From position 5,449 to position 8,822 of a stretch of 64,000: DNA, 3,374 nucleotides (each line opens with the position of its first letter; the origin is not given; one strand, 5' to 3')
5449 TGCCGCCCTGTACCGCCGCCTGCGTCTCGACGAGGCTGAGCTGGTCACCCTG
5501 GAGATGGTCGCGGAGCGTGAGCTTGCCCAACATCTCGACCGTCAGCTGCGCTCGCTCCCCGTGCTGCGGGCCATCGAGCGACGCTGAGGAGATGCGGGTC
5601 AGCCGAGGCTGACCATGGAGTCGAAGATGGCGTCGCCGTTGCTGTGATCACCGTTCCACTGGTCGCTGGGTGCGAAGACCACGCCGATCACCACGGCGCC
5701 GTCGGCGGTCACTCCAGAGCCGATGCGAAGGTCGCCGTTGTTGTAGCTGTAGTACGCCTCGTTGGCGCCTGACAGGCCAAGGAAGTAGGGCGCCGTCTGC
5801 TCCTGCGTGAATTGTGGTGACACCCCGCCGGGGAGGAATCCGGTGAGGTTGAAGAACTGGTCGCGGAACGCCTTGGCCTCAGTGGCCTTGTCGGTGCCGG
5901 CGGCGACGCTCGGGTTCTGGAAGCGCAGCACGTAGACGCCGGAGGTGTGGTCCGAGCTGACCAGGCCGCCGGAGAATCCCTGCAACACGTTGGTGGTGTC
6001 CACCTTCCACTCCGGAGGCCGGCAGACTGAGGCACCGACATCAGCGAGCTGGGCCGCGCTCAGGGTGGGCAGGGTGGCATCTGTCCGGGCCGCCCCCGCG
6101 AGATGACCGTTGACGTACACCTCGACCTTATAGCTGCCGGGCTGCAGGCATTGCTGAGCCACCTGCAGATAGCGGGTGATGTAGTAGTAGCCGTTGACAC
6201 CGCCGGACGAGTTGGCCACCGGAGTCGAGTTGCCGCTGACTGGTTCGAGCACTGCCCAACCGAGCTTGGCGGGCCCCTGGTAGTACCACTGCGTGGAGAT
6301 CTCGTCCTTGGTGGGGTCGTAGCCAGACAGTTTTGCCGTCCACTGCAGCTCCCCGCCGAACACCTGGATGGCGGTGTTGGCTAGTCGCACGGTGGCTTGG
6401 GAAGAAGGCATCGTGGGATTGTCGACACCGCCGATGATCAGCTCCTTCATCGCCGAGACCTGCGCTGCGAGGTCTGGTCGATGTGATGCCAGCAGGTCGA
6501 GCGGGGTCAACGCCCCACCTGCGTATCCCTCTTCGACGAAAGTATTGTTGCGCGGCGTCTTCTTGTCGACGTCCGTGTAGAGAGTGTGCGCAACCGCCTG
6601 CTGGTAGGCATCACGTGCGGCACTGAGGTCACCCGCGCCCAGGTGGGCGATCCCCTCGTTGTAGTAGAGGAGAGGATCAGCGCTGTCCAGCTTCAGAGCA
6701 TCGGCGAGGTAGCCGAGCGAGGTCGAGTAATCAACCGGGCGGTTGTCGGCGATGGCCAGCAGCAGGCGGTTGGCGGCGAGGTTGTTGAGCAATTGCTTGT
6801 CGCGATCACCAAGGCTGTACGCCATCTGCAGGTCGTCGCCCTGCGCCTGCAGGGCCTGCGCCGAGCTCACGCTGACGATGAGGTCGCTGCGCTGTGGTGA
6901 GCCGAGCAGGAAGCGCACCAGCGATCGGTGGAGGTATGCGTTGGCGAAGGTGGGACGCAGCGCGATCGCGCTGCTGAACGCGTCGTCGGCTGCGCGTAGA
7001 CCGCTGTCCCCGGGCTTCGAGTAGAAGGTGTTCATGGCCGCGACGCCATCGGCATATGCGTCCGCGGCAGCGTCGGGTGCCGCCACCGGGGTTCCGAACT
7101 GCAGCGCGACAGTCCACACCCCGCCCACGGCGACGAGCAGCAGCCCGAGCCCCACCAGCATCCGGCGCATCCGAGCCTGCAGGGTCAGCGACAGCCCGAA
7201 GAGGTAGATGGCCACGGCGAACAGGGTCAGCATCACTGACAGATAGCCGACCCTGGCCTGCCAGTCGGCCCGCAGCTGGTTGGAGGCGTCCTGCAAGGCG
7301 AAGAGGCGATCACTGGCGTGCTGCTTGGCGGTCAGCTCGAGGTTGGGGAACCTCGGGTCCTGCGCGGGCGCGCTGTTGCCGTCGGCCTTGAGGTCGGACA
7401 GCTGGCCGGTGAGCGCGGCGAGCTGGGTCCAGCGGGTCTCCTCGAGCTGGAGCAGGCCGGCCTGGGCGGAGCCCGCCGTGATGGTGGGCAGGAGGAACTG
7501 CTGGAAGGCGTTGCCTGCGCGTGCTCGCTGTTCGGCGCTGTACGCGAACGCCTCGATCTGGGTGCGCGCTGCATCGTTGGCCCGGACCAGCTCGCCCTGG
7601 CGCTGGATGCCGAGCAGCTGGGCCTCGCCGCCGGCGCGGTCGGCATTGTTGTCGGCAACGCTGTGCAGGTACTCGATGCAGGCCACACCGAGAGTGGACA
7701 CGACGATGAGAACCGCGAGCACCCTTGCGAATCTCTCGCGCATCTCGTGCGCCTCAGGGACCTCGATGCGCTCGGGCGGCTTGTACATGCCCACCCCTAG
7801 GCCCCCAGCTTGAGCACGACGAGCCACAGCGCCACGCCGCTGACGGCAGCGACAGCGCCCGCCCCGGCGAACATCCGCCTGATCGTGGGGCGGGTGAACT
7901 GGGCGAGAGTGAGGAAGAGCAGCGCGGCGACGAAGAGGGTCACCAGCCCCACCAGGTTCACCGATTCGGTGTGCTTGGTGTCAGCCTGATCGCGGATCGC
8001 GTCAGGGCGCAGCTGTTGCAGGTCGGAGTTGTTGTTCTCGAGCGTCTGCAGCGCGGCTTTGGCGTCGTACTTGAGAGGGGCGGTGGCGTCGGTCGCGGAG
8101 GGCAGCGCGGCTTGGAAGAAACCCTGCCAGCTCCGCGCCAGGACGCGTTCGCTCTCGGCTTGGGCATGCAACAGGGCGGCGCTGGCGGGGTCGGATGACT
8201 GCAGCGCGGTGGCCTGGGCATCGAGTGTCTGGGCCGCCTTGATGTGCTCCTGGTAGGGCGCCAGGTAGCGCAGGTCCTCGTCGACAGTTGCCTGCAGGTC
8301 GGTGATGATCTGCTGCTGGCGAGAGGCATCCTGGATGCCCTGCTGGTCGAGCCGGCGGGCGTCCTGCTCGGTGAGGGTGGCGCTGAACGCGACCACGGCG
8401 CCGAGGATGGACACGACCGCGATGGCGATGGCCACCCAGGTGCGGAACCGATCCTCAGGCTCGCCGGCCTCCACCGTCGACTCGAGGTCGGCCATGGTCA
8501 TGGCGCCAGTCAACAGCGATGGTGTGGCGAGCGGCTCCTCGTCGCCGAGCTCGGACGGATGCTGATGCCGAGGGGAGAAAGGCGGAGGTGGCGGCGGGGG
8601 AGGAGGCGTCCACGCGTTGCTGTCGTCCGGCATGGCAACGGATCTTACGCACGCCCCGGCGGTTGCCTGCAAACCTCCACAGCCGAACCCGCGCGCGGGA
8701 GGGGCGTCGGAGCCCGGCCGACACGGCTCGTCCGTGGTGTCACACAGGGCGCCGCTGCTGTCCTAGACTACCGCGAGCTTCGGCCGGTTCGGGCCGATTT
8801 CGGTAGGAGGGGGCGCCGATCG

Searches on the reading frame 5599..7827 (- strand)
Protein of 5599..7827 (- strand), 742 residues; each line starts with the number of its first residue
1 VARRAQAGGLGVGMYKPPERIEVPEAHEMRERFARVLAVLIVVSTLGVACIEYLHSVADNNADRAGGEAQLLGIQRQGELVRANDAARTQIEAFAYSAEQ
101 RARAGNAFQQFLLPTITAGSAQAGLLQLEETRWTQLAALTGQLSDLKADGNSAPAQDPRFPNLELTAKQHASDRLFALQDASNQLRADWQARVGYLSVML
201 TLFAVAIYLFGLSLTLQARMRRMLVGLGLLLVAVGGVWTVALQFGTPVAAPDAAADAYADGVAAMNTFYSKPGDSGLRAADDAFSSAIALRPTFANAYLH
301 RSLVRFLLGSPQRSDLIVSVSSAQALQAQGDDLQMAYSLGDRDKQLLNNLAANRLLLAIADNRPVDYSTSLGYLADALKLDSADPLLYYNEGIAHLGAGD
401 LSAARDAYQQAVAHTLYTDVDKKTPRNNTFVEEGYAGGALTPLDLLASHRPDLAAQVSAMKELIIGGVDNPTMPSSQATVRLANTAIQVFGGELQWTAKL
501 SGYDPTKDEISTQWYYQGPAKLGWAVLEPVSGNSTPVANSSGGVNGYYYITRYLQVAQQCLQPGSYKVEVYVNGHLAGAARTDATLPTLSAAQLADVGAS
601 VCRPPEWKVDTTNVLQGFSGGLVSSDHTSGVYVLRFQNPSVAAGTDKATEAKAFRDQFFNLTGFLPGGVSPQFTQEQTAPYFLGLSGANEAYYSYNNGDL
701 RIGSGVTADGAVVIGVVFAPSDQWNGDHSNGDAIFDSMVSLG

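Call 7: search_protein_families(library=pfam, proteins=[window:5599-7827:-], max_evalue=0.1)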
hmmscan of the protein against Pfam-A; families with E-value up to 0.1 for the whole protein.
window:5599-7827:- (742 aa): 6 families
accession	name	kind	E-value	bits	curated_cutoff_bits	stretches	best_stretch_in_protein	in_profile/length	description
PF13414.12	TPR_11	-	0.00011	22.3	26.8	0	377-397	20-40/42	TPR repeat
PF07719.23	TPR_2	-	0.00065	20.1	27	1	386-413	2-29/34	Tetratricopeptide repeat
PF00515.34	TPR_1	-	0.0029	17.8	27.8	1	387-413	3-29/34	Tetratricopeptide repeat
PF13432.12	TPR_16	-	0.0043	17.9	32.7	1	366-412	12-58/65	Tetratricopeptide repeat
PF13371.12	TPR_9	-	0.039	14.4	35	1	366-415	10-59/73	Tetratricopeptide repeat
PF13431.12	TPR_17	-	0.042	14.6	24.4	0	376-405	4-33/34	Tetratricopeptide repeat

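Call 8: search_protein_families(library=ncbifam, proteins=[window:5599-7827:-], max_evalue=0.1)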
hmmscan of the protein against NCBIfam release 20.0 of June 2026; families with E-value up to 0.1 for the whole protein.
window:5599-7827:- (742 aa): 2 families
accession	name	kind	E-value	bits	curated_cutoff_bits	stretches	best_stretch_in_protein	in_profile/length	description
NF011886.0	PRK15359.1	equivalog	0.0014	18.4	146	1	366-415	73-122/144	type III secretion system chaperone protein SscB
NF011959.0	PRK15430.1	equivalog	0.056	12.7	540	0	191-246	175-231/296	EamA family transporter RarD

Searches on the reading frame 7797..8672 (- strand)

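Call 7: search_protein_families(library=pfam, proteins=[window:7797-8672:-], max_evalue=0.1)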
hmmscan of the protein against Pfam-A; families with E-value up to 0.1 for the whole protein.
window:7797-8672:- (291 aa): 1 family
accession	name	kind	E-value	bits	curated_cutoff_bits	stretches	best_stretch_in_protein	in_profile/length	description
PF15420.11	Abhydrolase_9_N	-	0.064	13.7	27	0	59-107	30-78/208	Alpha/beta-hydrolase family N-terminus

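Call 8: search_protein_families(library=ncbifam, proteins=[window:7797-8672:-], max_evalue=0.1)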
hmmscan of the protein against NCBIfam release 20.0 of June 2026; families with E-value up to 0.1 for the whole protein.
window:7797-8672:- (291 aa): 2 families
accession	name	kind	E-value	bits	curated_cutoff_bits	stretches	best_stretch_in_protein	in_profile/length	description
NF050019.1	HpsJ_like_C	equivalog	0.03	14.1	140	1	85-160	70-149/183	HpsJ-like protein, cyanoexosortase C-associated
TIGR04154.1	archaeo_STT3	subfamily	0.087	11.1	450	0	226-288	227-288/831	oligosaccharyl transferase, archaeosortase A system-associated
